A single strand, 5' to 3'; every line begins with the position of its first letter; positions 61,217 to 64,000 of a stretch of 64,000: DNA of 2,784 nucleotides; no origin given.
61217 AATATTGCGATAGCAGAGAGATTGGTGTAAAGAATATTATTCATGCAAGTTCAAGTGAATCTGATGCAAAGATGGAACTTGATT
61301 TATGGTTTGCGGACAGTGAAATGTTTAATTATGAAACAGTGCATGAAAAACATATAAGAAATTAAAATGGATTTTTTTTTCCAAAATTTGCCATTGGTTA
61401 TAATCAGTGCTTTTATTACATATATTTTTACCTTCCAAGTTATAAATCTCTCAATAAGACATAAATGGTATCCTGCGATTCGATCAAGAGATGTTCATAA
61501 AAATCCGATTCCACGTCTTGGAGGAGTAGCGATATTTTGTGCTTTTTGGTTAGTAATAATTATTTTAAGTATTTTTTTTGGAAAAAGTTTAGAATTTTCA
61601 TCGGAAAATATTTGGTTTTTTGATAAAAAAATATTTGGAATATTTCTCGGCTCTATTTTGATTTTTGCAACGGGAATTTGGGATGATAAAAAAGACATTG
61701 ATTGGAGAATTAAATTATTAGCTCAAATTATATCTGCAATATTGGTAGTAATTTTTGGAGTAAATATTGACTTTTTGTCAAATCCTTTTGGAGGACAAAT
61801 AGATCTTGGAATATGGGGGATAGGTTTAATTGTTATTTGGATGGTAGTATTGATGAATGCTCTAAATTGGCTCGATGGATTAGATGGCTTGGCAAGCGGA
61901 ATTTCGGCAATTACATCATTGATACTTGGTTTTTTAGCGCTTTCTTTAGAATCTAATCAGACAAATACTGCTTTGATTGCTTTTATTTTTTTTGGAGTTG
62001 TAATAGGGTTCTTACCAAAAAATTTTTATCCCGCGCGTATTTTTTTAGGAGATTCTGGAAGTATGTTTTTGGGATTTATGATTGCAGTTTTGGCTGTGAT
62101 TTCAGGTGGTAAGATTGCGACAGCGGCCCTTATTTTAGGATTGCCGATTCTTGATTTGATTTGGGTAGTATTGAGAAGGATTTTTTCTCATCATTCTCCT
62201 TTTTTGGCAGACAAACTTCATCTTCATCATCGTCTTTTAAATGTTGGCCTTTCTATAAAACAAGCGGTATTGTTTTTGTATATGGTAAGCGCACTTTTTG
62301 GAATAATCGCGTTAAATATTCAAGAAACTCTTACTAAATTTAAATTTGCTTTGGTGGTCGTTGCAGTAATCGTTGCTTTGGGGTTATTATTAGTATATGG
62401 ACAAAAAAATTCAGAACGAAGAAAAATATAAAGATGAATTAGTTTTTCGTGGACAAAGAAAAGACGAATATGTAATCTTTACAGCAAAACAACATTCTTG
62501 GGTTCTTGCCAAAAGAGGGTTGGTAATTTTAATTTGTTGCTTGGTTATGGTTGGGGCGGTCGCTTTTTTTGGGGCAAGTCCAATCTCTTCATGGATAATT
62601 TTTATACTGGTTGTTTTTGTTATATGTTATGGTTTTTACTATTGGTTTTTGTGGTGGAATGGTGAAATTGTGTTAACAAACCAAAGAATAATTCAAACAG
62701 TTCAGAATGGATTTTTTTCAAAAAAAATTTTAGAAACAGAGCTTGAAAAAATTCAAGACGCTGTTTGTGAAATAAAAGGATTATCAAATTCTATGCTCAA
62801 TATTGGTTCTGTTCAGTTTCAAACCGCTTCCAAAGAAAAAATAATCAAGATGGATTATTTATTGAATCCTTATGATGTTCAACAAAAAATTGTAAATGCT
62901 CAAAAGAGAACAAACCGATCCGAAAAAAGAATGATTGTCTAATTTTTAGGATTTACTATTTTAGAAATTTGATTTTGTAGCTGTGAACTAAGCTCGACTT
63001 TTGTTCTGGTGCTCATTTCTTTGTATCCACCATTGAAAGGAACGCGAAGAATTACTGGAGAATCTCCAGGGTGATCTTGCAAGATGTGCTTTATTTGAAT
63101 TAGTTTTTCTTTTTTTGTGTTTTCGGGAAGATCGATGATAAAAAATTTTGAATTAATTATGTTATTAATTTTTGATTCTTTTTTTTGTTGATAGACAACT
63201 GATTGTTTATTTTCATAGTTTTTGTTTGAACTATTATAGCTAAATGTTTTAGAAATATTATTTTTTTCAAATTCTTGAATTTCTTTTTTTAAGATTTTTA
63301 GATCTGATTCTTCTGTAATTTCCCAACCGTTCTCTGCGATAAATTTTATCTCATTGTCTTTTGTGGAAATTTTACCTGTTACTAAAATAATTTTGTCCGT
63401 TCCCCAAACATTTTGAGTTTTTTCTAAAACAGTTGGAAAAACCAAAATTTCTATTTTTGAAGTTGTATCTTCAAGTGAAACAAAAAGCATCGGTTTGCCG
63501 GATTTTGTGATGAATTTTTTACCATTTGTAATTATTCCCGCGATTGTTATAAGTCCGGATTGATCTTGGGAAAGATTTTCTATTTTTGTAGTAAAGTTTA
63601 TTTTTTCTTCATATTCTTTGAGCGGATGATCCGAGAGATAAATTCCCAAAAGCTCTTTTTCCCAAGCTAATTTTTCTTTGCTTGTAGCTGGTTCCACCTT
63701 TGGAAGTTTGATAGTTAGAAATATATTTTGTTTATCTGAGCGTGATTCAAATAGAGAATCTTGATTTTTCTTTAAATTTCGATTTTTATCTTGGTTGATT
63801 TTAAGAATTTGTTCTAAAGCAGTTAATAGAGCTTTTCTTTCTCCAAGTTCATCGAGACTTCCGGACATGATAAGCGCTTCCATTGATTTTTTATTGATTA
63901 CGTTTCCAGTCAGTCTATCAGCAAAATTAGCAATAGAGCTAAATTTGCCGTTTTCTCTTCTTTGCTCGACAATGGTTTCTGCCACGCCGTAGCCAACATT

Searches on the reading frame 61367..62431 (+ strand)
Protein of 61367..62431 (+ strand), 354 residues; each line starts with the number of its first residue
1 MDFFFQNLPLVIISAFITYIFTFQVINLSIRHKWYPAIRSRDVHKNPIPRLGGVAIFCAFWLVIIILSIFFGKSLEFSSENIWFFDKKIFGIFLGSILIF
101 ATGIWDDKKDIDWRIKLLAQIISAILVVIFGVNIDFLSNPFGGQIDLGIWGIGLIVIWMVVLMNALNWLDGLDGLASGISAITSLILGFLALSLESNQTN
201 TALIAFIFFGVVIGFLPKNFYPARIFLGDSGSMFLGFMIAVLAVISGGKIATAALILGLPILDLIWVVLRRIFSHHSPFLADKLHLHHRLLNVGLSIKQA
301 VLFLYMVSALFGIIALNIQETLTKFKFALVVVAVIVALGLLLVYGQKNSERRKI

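Call 70: search_protein_families(library=pfam, proteins=[window:61367-62431:+], max_evalue=0.0001)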
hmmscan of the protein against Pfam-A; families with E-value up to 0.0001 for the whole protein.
window:61367-62431:+ (354 aa): 1 family
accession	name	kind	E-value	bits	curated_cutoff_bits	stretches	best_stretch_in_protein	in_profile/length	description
PF00953.26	Glycos_transf_4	-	2.5e-39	135.3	27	1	90-246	2-159/160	Glycosyl transferase family 4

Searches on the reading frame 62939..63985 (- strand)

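Call 70: search_protein_families(library=pfam, proteins=[window:62939-63985:-], max_evalue=0.0001)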
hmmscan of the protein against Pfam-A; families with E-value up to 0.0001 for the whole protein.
window:62939-63985:- (348 aa): 2 families
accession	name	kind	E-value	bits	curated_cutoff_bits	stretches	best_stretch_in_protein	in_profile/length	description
PF14579.12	HHH_6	-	2.5e-11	44.1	25.6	1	2-52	38-88/90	Helix-hairpin-helix motif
PF01336.31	tRNA_anti-codon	-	5.8e-11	42.6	27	1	146-218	1-70/75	OB-fold nucleic acid binding domain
